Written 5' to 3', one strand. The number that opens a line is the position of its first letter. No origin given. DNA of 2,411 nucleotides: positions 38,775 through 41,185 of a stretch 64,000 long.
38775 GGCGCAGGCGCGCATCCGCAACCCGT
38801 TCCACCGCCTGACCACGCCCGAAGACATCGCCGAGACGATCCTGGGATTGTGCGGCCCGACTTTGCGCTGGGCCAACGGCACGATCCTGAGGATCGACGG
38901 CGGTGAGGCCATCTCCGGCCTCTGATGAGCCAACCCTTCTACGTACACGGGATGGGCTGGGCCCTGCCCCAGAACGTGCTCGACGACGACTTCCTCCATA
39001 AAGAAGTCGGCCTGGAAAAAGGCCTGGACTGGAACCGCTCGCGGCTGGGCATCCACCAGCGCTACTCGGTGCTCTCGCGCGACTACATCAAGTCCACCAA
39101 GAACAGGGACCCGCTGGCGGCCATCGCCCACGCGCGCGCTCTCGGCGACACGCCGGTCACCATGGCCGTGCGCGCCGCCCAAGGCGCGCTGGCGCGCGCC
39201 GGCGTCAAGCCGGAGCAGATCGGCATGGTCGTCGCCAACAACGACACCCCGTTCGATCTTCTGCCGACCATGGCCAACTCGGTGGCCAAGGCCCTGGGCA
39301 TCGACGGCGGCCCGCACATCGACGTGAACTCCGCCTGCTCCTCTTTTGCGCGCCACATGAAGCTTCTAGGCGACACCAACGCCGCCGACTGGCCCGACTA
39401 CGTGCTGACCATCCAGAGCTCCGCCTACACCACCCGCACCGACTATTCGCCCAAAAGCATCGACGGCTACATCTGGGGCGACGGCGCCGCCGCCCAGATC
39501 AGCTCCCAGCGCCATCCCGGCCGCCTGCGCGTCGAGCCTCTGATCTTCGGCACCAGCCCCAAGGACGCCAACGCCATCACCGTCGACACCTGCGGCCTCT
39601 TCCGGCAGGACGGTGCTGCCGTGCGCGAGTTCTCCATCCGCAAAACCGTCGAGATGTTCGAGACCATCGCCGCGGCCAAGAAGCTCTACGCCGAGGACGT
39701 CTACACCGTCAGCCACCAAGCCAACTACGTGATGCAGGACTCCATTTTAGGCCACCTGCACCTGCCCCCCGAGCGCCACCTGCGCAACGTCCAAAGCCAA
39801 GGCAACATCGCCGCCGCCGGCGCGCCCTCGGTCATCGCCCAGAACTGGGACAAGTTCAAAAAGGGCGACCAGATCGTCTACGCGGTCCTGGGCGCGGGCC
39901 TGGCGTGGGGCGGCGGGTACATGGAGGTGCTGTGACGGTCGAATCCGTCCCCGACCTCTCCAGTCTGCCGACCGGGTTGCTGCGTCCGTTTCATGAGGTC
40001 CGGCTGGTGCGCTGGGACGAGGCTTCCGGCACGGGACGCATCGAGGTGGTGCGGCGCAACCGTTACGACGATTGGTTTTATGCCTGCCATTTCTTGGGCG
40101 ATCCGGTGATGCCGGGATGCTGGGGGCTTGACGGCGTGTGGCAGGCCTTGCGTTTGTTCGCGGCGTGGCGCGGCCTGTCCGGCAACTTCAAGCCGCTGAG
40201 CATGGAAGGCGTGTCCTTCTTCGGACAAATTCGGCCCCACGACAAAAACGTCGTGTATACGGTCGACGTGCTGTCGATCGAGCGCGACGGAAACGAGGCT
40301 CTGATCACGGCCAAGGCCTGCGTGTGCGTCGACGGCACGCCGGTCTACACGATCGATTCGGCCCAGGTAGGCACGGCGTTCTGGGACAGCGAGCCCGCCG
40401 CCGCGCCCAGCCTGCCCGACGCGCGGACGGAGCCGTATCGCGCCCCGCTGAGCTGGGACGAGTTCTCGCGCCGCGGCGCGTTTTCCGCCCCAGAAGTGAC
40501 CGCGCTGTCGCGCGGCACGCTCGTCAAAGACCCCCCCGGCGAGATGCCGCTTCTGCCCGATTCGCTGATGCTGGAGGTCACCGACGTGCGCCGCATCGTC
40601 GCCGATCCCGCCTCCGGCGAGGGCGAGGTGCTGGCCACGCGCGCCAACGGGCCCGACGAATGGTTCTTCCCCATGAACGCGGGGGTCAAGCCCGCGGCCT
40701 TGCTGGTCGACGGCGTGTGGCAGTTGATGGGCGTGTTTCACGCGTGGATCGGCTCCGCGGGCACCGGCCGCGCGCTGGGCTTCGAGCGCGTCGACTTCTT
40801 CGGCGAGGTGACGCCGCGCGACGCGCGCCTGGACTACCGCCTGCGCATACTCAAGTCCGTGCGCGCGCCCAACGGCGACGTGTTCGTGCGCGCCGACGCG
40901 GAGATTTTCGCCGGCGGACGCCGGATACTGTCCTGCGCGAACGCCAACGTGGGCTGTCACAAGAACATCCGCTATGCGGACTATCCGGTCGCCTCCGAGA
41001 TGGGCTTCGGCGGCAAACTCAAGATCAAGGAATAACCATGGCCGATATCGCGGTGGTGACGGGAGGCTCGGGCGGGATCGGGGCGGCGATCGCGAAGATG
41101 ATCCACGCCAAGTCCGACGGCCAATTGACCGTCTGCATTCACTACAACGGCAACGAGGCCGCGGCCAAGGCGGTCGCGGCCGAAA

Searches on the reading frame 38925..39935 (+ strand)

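Call 60: search_protein_families(library=pfam, proteins=[window:38925-39935:+], max_evalue=0.00001)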
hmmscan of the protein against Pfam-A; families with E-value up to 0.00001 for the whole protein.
window:38925-39935:+ (336 aa): 1 family
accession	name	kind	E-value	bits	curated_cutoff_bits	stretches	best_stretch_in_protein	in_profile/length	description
PF08541.16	ACP_syn_III_C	-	1.1e-15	58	26.6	1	253-333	5-88/90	3-Oxoacyl-[acyl-carrier-protein (ACP)] synthase III C terminal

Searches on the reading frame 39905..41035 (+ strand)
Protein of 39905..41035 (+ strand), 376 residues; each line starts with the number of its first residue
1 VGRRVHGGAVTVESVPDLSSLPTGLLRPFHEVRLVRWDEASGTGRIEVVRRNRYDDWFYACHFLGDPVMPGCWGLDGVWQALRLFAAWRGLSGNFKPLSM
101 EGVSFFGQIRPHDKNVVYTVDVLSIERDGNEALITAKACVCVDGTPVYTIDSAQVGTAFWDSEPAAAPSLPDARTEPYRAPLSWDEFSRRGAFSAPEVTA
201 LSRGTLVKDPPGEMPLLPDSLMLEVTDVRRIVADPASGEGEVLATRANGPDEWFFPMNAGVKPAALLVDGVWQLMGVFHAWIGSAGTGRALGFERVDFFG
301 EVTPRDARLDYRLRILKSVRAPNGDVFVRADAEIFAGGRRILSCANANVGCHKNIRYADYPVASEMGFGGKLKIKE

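Call 60: search_protein_families(library=pfam, proteins=[window:39905-41035:+], max_evalue=0.00001)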
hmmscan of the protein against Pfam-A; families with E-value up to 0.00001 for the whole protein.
window:39905-41035:+ (376 aa): 1 family
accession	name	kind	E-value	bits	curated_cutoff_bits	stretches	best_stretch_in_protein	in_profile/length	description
PF07977.19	FabA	-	9.9e-44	148.7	23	2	25-150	5-137/138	FabA-like domain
